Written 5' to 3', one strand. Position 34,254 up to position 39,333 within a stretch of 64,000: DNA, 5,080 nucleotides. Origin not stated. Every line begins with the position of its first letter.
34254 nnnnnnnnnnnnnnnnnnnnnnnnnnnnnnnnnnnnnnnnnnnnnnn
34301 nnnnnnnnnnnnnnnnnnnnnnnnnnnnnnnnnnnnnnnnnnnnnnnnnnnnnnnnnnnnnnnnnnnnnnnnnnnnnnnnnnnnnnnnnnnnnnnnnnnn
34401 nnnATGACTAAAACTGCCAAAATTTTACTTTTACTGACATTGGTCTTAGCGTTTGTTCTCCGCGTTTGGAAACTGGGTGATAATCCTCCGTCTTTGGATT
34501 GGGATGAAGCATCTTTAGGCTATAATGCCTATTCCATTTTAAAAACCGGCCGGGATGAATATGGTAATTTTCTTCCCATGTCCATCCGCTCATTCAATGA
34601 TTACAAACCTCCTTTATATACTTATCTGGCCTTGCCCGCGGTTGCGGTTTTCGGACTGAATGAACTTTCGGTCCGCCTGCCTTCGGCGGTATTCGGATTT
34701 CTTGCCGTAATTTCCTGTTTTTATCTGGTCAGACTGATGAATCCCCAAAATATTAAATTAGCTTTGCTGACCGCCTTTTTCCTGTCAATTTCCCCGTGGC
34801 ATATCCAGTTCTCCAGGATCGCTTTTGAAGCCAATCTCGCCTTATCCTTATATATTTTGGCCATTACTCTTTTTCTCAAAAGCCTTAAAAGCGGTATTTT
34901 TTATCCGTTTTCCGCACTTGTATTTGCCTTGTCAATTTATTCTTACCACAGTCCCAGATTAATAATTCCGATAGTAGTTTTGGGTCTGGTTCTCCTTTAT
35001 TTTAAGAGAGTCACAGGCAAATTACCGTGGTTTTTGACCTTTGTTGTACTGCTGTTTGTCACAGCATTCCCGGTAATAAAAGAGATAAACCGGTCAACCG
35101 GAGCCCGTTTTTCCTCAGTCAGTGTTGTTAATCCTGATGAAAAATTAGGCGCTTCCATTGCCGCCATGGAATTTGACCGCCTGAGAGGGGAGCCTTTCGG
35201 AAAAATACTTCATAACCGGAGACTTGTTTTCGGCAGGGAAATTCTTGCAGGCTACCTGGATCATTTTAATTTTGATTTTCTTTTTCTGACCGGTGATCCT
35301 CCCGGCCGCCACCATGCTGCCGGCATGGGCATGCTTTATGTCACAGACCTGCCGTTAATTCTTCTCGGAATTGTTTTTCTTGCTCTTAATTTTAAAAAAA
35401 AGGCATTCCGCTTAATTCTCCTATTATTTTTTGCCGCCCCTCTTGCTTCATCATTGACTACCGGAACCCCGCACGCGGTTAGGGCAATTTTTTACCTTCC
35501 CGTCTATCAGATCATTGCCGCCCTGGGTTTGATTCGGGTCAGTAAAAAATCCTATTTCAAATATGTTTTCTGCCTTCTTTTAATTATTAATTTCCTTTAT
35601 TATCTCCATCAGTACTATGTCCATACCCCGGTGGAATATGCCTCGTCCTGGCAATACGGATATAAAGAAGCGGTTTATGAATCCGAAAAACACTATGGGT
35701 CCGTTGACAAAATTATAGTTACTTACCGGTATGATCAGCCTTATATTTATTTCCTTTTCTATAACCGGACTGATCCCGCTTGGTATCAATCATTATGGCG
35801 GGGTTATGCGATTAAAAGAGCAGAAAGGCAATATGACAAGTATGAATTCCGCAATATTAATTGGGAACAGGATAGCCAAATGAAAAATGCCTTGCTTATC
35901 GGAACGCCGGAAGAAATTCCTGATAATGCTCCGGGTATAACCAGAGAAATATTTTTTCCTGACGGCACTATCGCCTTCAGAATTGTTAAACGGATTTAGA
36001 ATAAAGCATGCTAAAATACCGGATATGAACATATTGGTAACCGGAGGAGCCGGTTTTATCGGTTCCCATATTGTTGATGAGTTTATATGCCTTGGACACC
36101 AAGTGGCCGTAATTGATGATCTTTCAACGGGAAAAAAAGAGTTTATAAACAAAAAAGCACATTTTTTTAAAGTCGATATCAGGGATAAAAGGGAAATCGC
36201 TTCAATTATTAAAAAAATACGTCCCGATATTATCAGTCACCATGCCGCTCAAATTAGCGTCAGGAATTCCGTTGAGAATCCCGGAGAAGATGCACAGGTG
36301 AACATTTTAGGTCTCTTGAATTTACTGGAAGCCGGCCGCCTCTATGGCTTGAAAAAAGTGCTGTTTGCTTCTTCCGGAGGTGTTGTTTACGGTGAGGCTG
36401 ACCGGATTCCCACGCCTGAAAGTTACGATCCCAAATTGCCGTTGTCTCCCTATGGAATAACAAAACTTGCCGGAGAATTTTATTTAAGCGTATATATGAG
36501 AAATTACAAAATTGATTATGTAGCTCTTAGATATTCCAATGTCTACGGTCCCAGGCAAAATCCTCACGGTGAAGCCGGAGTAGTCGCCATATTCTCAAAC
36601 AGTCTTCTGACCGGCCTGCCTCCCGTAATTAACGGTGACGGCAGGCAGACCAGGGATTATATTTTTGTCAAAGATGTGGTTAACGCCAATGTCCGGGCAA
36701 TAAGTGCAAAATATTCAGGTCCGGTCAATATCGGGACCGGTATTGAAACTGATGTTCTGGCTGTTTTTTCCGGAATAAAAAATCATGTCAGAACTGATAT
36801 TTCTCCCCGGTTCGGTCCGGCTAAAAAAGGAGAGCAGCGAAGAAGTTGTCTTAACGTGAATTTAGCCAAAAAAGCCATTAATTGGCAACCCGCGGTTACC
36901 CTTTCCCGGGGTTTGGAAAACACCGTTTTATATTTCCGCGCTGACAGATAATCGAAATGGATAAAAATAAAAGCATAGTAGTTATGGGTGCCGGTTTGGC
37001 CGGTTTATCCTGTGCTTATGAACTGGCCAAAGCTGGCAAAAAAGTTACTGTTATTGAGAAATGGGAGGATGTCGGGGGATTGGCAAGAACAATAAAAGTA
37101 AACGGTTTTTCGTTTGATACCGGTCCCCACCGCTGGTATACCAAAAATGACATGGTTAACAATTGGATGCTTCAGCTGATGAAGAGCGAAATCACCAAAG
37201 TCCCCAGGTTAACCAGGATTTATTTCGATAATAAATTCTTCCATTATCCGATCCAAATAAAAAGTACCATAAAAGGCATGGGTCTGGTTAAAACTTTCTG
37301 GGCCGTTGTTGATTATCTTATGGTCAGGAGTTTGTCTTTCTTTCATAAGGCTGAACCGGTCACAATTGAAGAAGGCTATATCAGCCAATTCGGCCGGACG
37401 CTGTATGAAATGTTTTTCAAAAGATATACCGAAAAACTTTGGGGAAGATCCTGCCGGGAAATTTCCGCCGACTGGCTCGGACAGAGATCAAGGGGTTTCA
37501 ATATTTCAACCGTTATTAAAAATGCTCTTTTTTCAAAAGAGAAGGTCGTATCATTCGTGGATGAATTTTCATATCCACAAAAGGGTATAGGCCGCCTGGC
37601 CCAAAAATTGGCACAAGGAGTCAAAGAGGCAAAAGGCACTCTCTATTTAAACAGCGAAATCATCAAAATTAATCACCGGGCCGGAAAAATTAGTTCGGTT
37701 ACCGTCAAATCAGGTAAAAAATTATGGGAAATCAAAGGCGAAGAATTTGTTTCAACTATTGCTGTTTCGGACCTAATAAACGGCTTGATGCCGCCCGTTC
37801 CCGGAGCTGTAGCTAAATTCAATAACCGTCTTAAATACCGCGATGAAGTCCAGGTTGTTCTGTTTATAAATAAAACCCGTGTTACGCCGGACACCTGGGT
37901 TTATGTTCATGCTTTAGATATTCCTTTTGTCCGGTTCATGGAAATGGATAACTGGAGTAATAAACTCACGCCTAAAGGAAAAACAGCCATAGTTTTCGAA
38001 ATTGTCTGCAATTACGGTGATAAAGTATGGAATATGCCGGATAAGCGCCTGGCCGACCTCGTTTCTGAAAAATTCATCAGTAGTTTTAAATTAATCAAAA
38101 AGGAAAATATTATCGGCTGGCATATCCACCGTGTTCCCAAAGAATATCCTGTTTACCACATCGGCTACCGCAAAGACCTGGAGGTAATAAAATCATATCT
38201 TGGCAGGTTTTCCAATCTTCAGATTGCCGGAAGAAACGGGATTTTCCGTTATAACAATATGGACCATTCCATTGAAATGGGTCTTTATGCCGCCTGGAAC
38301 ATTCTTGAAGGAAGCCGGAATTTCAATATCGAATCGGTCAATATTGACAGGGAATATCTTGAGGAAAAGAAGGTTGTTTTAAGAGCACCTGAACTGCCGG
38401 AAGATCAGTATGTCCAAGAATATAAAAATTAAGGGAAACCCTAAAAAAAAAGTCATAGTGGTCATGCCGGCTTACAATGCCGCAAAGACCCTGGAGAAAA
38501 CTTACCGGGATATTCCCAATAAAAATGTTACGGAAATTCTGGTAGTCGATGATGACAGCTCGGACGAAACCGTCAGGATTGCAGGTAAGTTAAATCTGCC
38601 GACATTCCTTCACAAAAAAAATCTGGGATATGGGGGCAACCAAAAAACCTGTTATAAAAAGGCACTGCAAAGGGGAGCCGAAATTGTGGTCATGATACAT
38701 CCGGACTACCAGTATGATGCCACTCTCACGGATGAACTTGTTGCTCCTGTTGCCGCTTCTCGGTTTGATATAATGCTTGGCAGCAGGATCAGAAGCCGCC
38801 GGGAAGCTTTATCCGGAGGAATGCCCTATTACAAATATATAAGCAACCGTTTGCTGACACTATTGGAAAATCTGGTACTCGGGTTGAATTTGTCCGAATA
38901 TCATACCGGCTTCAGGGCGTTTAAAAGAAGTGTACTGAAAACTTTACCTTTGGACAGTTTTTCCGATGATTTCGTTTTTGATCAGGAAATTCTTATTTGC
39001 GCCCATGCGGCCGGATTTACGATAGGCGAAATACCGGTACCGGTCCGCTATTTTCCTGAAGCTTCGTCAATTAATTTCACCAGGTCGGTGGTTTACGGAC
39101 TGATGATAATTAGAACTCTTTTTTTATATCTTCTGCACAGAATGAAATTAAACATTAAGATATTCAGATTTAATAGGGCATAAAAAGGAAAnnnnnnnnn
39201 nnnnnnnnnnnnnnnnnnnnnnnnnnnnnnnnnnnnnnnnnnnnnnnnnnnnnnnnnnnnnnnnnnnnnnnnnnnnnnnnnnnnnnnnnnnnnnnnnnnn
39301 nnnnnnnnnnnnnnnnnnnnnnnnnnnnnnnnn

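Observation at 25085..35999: Tandem array of five diverged PMT_2/ArnT-like GT-C paralogs sharing an N-terminal DE-loop signature, with a sixth at the window start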

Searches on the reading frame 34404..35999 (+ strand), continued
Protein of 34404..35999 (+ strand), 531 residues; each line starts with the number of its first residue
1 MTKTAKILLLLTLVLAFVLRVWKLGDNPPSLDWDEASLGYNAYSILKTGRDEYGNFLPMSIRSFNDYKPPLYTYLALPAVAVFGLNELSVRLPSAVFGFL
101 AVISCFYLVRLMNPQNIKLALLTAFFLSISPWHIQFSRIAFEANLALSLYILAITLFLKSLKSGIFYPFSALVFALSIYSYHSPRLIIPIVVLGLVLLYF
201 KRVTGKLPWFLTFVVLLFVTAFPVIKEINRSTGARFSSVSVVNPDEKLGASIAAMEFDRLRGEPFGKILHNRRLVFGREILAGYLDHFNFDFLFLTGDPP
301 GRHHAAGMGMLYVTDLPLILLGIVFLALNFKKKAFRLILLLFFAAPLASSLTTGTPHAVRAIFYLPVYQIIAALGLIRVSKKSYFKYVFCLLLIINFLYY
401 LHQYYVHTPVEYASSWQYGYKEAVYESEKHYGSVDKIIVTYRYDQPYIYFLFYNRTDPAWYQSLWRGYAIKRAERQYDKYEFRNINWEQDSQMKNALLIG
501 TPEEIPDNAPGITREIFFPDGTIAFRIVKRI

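Call 38: find_related_loci(query=A2, collection=genome_contigs, flank=10000)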
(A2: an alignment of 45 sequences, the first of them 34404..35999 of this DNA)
Query A2 (531 aa) in genome_contigs; peptide patterns used: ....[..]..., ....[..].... (x = any residue, [..] = any of these).
598 stretches matched a pattern (row limit reached: there are more); 577 encode a relative of the query (tblastn E <= 1e-3); the best 80 are kept; 80 distinct loci.
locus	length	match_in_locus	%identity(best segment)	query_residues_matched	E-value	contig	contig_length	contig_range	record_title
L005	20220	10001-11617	58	2-530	0e+0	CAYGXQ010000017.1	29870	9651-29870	MAG TPA_asm: uncultured Gammaproteobacteria bacterium isolate ERP119294_co1_458 genome assembly, contig: NODE_1724_lengt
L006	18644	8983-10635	55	6-530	0e+0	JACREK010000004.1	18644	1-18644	MAG: Candidatus Gottesmanbacteria bacterium isolate NC_groundwater_1697_Pr3_B-0.1um_39_16 SR-2_scaffold_141_34783, whole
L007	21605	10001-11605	55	6-530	0e+0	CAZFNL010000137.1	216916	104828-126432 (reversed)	MAG TPA_asm: uncultured Gammaproteobacteria bacterium isolate SRP271791_co1_7 genome assembly, contig: k141_45435, whole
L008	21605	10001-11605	53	6-530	0e+0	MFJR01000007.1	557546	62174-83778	MAG: Candidatus Gottesmanbacteria bacterium RIFCSPLOWO2_01_FULL_39_12b rifcsplowo2_01_scaffold_21, whole genome shotgun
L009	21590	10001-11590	56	6-528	0e+0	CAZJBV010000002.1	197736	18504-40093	MAG TPA_asm: uncultured Gammaproteobacteria bacterium isolate binchicken_co144_1014 genome assembly, contig: NODE_142_le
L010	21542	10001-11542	56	17-530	0e+0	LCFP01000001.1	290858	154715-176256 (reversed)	MAG: Candidatus Gottesmanbacteria bacterium GW2011_GWA2_43_14 UV73_C0001, whole genome shotgun sequence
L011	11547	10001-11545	56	16-520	0e+0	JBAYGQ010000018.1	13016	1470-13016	MAG: Bacteroidota bacterium isolate SO_2016_GW1_129 scaffold08388_OW334_2016, whole genome shotgun sequence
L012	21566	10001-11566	52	8-530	7e-177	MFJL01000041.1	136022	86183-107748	MAG: Candidatus Gottesmanbacteria bacterium RIFCSPHIGHO2_02_FULL_39_11 rifcsphigho2_02_scaffold_80, whole genome shotgun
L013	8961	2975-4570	53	6-528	5e-173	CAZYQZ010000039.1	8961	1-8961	MAG TPA_asm: uncultured Gammaproteobacteria bacterium isolate SRP292972_co1_80 genome assembly, contig: NODE_3226_length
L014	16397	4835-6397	51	16-530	6e-172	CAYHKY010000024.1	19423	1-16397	MAG TPA_asm: uncultured Gammaproteobacteria bacterium isolate ERP119705_co13_644 genome assembly, contig: NODE_3511_leng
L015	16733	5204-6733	54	20-528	7e-172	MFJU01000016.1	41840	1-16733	MAG: Candidatus Gottesmanbacteria bacterium RIFCSPLOWO2_01_FULL_42_22 rifcsplowo2_01_scaffold_2478, whole genome shotgun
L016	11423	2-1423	55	67-530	1e-168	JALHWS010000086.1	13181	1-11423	MAG: Candidatus Microgenomates bacterium isolate PFL108 seq_2080360, whole genome shotgun sequence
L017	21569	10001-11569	49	6-530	8e-168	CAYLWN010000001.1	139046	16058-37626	MAG TPA_asm: uncultured Gammaproteobacteria bacterium isolate SRP050083_co1_444 genome assembly, contig: NODE_11_length_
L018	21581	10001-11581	48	13-530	5e-167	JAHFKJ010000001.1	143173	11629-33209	MAG: Candidatus Gottesmanbacteria bacterium isolate nzgw407 NODE_132_length_143174_cov_4.151902, whole genome shotgun se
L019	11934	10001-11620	48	3-530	1e-165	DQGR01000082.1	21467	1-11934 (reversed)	MAG TPA_asm: Patescibacteria group bacterium isolate UBA10118 contig_22460, whole genome shotgun sequence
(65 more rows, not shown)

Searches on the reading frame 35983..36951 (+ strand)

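Call 15: search_protein_families(library=pfam, proteins=[window:35983-36951:+], max_evalue=0.001)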
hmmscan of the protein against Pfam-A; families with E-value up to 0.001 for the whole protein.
window:35983-36951:+ (322 aa): 9 families
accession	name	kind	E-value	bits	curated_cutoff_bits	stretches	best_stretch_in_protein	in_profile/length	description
PF01370.27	Epimerase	-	1.8e-60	204.8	20.9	1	17-251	1-240/240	NAD dependent epimerase/dehydratase family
PF16363.11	GDP_Man_Dehyd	-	2.8e-52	178.6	27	1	18-313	1-331/332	GDP-mannose 4,6 dehydratase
PF01073.25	3Beta_HSD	-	9.2e-20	71.2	22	1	18-240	1-229/280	3-beta hydroxysteroid dehydrogenase/isomerase family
PF04321.23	RmlD_sub_bind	-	6.1e-17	62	27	1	15-193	1-157/287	RmlD substrate binding domain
PF02719.21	Polysacc_synt_2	-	4.3e-14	52.8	20.2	1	17-244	1-221/293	Polysaccharide biosynthesis protein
PF07993.18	NAD_binding_4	-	1.5e-07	31.3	20.1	1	82-200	90-215/258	Male sterility protein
PF05368.20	NmrA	-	3e-05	24.2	27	1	15-156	3-132/298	NmrA-like family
PF00106.31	adh_short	-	3.4e-05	23.8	26.6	1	17-80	3-72/195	short chain dehydrogenase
PF13460.12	NAD_binding_10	-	0.0002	21.7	27.2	1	21-186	1-145/184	NAD(P)H-binding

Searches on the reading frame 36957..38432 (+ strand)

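Call 5: search_protein_families(library=pfam, proteins=[window:36957-38432:+], max_evalue=0.01)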
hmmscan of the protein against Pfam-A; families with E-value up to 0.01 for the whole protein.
window:36957-38432:+ (491 aa): 15 families
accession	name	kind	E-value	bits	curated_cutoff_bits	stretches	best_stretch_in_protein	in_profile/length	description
PF01593.30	Amino_oxidase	-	1.3e-19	71.3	19.8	1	14-304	1-291/443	Flavin containing amine oxidoreductase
PF13450.12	NAD_binding_8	-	1.1e-16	61.3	21.9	1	9-64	1-58/68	NAD(P)-binding Rossmann-like domain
PF01266.30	DAO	-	5e-12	46.5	27.9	1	7-40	2-35/353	FAD dependent oxidoreductase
PF00890.30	FAD_binding_2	-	1.9e-09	37.7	20.4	1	7-41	2-36/414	FAD binding domain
PF12831.13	FAD_oxidored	-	1.3e-07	31.7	27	1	7-43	2-38/416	FAD dependent oxidoreductase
PF00070.33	Pyr_redox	-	6.6e-07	30.2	22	1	6-35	1-30/82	Pyridine nucleotide-disulphide oxidoreductase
PF07992.20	Pyr_redox_2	-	5.3e-06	26.5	26.1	1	6-35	2-173/291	Pyridine nucleotide-disulphide oxidoreductase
PF01946.23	Thi4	-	1.2e-05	25.2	26.2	1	6-41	19-55/235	Thi4 family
PF03486.20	HI0933_like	-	1.6e-05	25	50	1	6-40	2-36/244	HI0933-like protein Rossmann domain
PF01494.25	FAD_binding_3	-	1.9e-05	24.5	22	1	7-43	4-40/349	FAD binding domain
PF13738.12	Pyr_redox_3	-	0.00026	20.8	30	1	8-36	1-30/305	Pyridine nucleotide-disulphide oxidoreductase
PF01134.28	GIDA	-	0.0003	20.4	22.1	1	7-40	2-36/391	Glucose inhibited division protein A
PF05834.18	Lycopene_cycl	-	0.0034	16.9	23.4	0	7-37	2-34/380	Lycopene cyclase protein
PF21799.2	MurD-like_N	-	0.0038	17.9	27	0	5-43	1-39/88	Mur ligase MurD-like, N-terminal domain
PF02558.23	ApbA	-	0.0049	16.9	22.2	1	7-39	1-33/150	Ketopantoate reductase PanE/ApbA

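Call 45: search_protein_families(library=ncbifam, proteins=[window:36957-38432:+], max_evalue=0.001)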
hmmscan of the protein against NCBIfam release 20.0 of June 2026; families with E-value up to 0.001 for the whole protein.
window:36957-38432:+ (491 aa): 79 families (the best 25 are shown)
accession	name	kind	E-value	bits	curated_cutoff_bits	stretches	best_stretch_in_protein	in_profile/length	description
NF005548.0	PRK07208.1-4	equivalog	1.1e-131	439.8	389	1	4-473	3-473/488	hypothetical protein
NF005546.0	PRK07208.1-2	equivalog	9.8e-100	334.6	418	2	83-472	115-526/527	hypothetical protein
NF005545.0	PRK07208.1-1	equivalog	2.5e-95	319.7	451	1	1-470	4-482/504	hypothetical protein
NF005547.0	PRK07208.1-3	equivalog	8.3e-81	272.1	380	1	2-452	2-445/465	hypothetical protein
NF005549.0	PRK07208.1-5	equivalog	8e-80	268.8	587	2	81-471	114-534/534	hypothetical protein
NF005560.0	PRK07233.1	equivalog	1.2e-42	146.3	252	1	6-451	2-430/435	hypothetical protein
TIGR02734.1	crtI_fam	subfamily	3.7e-19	68.8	238.1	1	7-68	1-61/504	phytoene desaturase family protein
NF058655.1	CrtID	equivalog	4.5e-19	68.7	640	1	7-77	1-70/478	bifunctional phytoene desaturase/3,4-desaturase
TIGR00031.1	UDP-GALP_mutase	equivalog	8.1e-19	67.8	303.75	1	7-174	4-172/378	UDP-galactopyranose mutase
NF045637.1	carotdesatCrtDProt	equivalog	9.6e-16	57.4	580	1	7-57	1-51/485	1-hydroxycarotenoid 3,4-desaturase CrtD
TIGR03467.1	HpnE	equivalog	1.6e-13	50.8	283.05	1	7-90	1-85/430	hydroxysqualene dehydroxylase HpnE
TIGR02733.1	desat_CrtD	equivalog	2.7e-13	49.4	549.7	1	5-56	2-53/492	C-3',4' desaturase CrtD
TIGR00562.1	proto_IX_ox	equivalog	5.9e-13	48.2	97.85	1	4-71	2-67/470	protoporphyrinogen oxidase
NF008845.0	PRK11883.1-5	equivalog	5.4e-11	41.5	560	1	2-66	2-72/468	protoporphyrinogen oxidase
NF042421.1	hydcarot_desat_CrtD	equivalog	6e-11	41.5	500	1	6-77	3-72/487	1-hydroxycarotenoid 3,4-desaturase CrtD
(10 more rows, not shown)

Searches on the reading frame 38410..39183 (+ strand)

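Call 15: search_protein_families(library=pfam, proteins=[window:38410-39183:+], max_evalue=0.001)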
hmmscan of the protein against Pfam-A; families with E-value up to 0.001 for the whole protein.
window:38410-39183:+ (257 aa): 1 family
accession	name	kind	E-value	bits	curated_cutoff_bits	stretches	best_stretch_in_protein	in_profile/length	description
PF00535.33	Glycos_transf_2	-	5.8e-19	69.1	23.3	1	17-178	2-166/168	Glycosyl transferase family 2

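Call 45: search_protein_families(library=ncbifam, proteins=[window:38410-39183:+], max_evalue=0.001)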
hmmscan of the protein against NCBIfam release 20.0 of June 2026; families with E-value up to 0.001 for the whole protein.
window:38410-39183:+ (257 aa): 11 families
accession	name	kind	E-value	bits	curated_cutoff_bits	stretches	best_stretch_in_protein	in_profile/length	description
TIGR04182.1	glyco_TIGR04182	equivalog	4e-20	72.4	325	1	14-239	1-216/293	S-layer glycoprotein N-glycosyltransferase AglJ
NF058614.1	PPMAGASynPpgS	equivalog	8.2e-18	64.7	370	1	15-234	2-216/226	polyprenyl-phospho-N-acetylgalactosaminyl synthase PpgS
NF041391.1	DPhHxTase_Halo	equivalog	1.9e-10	40.1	375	1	19-211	1-182/213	dolichyl-phosphate hexose transferase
TIGR04283.1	glyco_like_mftF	equivalog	6.8e-08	32.4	182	1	17-114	3-97/221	TIGR04283 family arsenosugar biosynthesis glycosyltransferase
NF010496.0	PRK13915.1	equivalog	4.5e-06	26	262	1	11-62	29-85/307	glucosyl-3-phosphoglycerate synthase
NF041875.1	EPS_EpsD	equivalog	1.6e-05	24.5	370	1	17-174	3-165/325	exopolysaccharide biosynthesis glycosyltransferase EpsD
NF007986.1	PRK10714.1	equivalog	0.00031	19.8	529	1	12-179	5-172/316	undecaprenyl-phosphate 4-deoxy-4-formamido-L-arabinose transferase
NF047588.1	GlcsyltransPgfSStrep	equivalog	0.00033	20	500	1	14-179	2-167/308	glycosyltransferase PgfS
NF007482.0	PRK10073.1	equivalog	0.00057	19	423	1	11-61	4-56/334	glycosyltransferase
NF047683.1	TeichurnBiosyTuaG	equivalog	0.00074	19.2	400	0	12-57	5-52/252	teichuronic acid biosynthesis protein TuaG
TIGR03937.1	PgaC_IcaA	equivalog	0.00077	18.5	422.3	1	6-113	38-149/407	poly-beta-1,6-N-acetyl-D-glucosamine synthase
